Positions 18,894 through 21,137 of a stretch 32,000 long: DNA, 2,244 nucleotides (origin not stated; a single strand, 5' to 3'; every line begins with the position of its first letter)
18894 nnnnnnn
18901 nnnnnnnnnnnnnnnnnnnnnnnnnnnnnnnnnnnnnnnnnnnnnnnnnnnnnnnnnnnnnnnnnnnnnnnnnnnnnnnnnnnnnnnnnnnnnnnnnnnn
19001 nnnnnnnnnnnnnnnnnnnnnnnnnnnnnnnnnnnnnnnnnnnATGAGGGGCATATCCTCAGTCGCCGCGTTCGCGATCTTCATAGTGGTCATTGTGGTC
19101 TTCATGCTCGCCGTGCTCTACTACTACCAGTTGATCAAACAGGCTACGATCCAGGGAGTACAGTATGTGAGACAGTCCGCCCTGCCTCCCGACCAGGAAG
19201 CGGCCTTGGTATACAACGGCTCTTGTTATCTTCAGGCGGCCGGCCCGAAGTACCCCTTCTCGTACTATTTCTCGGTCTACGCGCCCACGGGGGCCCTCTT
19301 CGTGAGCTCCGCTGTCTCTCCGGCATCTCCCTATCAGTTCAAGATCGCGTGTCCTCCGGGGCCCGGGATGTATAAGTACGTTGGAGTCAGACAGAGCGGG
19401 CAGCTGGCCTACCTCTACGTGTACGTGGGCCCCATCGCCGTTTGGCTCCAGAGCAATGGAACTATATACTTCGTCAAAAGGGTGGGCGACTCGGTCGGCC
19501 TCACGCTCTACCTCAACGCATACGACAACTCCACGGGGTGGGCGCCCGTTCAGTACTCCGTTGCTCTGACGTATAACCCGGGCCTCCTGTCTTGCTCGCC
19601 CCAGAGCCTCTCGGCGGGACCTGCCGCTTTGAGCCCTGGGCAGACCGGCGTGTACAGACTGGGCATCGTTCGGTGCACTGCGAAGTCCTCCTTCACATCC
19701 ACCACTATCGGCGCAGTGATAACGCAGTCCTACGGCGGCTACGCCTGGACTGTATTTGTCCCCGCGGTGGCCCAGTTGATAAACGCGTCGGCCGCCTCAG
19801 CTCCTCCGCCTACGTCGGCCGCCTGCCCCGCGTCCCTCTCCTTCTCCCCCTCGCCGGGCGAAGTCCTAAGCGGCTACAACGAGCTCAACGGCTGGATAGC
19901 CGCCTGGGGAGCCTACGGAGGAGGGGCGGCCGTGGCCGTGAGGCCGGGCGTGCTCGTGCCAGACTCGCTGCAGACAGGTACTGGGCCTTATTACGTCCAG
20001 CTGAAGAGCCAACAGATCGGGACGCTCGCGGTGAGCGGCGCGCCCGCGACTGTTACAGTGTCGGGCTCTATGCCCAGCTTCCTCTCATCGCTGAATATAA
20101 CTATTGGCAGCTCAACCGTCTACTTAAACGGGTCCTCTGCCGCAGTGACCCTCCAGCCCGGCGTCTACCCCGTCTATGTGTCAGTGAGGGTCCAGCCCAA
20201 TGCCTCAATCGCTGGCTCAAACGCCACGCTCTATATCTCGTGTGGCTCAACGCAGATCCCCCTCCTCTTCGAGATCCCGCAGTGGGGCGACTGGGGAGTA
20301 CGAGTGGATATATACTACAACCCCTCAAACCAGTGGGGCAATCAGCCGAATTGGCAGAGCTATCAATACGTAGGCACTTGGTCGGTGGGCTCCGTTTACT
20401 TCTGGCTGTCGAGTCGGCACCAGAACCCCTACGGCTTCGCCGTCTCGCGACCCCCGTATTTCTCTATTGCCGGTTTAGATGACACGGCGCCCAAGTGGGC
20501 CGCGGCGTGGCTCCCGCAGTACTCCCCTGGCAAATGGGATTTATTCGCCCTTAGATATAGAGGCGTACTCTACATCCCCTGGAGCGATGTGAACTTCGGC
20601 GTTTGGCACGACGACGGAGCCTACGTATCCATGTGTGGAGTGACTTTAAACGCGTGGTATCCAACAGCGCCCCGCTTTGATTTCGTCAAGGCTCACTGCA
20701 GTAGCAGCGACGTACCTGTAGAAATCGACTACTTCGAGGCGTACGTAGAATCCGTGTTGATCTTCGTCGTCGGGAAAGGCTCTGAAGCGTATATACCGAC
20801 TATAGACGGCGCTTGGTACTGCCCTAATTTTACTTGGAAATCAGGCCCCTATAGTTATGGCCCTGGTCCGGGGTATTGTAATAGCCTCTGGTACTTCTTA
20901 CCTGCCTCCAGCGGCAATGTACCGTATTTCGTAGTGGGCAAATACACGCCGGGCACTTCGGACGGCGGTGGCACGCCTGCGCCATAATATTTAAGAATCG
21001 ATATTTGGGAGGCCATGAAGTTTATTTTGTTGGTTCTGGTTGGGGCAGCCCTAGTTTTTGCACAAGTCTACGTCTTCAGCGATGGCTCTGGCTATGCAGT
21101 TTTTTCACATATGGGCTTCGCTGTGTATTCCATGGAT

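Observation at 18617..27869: Compact type IV pilus-like module with an unusual parts list: candidate uncharacterised archaeal surface-filament system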

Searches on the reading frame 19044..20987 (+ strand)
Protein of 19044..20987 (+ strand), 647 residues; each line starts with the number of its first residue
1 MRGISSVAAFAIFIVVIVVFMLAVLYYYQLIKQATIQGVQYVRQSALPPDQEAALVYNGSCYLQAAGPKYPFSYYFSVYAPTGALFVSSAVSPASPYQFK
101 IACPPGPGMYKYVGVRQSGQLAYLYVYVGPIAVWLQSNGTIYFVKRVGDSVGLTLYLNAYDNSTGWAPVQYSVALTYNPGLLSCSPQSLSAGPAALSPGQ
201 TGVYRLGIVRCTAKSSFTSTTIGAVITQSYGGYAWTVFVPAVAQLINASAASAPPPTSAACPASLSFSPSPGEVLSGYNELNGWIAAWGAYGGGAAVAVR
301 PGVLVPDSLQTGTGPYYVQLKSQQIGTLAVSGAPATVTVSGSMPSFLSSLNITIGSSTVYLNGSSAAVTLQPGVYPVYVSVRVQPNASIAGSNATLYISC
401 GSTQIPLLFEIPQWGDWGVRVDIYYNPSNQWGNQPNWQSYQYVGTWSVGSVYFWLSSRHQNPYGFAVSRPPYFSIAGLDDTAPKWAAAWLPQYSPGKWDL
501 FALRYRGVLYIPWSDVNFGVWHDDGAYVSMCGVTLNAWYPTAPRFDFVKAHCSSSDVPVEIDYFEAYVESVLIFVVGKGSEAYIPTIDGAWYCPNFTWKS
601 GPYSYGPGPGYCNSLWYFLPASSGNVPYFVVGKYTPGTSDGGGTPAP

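Call 3: search_protein_families(library=pfam, proteins=[window:19044-20987:+], max_evalue=0.1)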
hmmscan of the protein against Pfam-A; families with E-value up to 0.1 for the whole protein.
window:19044-20987:+ (647 aa): 0 families

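Call 57: search_solved_structures(query=A4, max_evalue=10, show_alignments=3)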
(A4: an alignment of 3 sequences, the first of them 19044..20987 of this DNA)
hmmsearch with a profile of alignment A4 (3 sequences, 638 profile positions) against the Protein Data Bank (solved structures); distinct sequences matched with E-value up to 10: 0.

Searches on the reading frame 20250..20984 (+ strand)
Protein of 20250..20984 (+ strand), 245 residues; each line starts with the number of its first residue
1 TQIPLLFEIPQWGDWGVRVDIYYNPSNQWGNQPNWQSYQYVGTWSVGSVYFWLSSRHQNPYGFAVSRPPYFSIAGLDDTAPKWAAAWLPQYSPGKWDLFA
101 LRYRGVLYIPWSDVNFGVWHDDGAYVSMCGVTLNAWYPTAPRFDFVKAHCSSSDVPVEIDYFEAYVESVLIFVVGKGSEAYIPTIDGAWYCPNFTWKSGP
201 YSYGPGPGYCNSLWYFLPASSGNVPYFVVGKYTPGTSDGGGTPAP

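Call 58: search_protein_families(library=pfam, proteins=[window:20292-20984:+], max_evalue=10)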
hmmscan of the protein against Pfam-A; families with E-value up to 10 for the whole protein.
seq(231 aa): 0 families

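Call 71: predict_structure(protein=window:20250-20984:+)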
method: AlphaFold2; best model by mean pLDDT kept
length: 245 residues; sequences in the alignment: 1
mean_pLDDT: 32.5   pTM: 0.21
mean pLDDT of the five models: 32.5, 27.6, 27.6, 27.1, 25.9
residues with pLDDT >= 90: 0; 70-90: 0; 50-70: 0; < 50: 245
segments of 3 or more residues with pLDDT < 50: 1-245
pLDDT, mean of each block of 10 residues (from residue 1): 38 40 40 39 38 34 31 33 35 33 27 26 25 26 30 29 27 31 31 31 33 34 33 35 32
secondary structure, 60 per line:
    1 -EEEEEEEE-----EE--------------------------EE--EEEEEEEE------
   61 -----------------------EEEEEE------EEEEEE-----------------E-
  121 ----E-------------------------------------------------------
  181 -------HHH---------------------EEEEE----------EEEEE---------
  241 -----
elements in order: E2-9 E47-54 E84-89 E96-101 E212-216 E227-231
